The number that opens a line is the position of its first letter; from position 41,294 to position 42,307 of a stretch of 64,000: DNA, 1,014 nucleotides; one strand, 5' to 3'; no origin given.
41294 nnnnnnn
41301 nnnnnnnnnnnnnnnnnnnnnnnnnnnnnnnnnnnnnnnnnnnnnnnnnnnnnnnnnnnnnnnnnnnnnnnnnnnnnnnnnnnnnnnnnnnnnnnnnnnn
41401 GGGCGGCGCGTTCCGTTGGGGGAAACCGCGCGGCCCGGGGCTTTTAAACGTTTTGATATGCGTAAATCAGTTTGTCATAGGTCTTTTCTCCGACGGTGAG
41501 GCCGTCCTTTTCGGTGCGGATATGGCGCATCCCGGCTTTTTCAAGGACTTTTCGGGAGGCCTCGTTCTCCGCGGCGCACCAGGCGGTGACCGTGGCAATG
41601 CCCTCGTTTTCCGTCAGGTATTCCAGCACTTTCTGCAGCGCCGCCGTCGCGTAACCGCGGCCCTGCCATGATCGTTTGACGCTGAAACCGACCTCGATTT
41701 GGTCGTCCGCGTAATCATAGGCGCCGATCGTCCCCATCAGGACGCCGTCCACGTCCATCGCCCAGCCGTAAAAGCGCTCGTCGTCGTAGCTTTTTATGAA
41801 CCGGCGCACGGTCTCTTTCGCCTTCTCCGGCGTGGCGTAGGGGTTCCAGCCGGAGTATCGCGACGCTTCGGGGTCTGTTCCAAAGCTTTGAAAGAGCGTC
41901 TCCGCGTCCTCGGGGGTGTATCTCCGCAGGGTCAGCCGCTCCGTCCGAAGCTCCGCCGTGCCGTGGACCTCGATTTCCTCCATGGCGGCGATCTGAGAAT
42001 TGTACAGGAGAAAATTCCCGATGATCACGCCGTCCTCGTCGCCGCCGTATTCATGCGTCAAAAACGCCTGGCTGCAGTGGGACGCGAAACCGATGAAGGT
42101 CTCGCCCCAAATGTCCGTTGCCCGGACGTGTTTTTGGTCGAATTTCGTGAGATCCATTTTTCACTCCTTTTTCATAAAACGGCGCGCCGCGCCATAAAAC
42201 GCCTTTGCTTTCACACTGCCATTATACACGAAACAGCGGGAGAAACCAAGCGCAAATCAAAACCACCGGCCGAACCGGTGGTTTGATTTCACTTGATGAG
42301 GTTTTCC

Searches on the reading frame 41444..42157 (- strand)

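Call 83: search_protein_families(library=pfam, proteins=[window:41444-42157:-], max_evalue=0.001)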
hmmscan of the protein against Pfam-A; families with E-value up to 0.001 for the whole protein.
window:41444-42157:- (237 aa): 8 families
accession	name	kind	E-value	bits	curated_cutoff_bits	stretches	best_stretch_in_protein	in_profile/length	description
PF13302.13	Acetyltransf_3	-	2.3e-32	113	25.4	1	74-211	1-138/138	Acetyltransferase (GNAT) domain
PF00583.31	Acetyltransf_1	-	1.3e-14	54.9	20.7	1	106-210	10-116/116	Acetyltransferase (GNAT) family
PF13420.13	Acetyltransf_4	-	5.2e-08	33.5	24.3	1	111-230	31-154/155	Acetyltransferase (GNAT) domain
PF13523.12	Acetyltransf_8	-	1.1e-05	25.6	27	1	115-214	29-141/145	Acetyltransferase (GNAT) domain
PF13673.13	Acetyltransf_10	-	1.4e-05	25.5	23.6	1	118-216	23-113/128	Acetyltransferase (GNAT) domain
PF13508.13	Acetyltransf_7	-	1.9e-05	25.4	27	1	132-201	6-74/84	Acetyltransferase (GNAT) domain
PF08445.16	FR47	-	5.8e-05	23.4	22.1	1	159-215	28-82/86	FR47-like protein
PF12746.13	GNAT_acetyltran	-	0.00087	19.4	26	0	129-211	157-235/243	GNAT acetyltransferase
